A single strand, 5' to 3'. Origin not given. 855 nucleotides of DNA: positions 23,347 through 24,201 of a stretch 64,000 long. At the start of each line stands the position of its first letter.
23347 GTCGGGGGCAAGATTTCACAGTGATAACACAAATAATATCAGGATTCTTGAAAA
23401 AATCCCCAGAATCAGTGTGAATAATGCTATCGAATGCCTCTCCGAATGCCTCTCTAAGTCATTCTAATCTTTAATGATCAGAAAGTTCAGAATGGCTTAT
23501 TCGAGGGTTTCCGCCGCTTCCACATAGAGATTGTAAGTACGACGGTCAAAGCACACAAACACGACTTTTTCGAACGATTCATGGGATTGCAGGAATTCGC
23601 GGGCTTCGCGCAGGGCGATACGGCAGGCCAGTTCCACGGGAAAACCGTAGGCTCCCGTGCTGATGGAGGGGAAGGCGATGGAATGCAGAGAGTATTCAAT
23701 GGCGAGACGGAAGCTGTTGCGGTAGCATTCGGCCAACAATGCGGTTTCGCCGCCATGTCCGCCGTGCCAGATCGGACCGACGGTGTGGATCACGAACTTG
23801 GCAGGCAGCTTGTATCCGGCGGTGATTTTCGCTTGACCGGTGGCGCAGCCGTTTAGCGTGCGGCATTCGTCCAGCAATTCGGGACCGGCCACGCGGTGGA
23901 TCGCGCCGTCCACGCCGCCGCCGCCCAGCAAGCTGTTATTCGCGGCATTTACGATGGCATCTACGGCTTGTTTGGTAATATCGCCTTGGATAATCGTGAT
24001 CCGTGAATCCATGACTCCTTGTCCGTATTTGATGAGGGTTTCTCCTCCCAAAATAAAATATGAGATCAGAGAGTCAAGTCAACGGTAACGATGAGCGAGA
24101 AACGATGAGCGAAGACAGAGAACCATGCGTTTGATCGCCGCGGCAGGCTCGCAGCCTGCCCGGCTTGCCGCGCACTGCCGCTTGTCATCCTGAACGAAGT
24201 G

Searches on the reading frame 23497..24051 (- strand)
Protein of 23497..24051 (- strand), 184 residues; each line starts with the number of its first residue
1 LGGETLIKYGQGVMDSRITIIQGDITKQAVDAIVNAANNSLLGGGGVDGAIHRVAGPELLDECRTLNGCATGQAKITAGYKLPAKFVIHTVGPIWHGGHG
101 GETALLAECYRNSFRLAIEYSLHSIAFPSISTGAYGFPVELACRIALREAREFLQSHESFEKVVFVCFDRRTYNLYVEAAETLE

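Call 43: search_protein_families(library=pfam, proteins=[window:23497-24051:-], max_evalue=0.0001)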
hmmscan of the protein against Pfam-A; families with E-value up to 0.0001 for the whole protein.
window:23497-24051:- (184 aa): 1 family
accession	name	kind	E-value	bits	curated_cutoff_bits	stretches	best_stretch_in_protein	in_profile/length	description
PF01661.27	Macro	-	4.6e-45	152.8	22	1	34-146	1-118/118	Macro domain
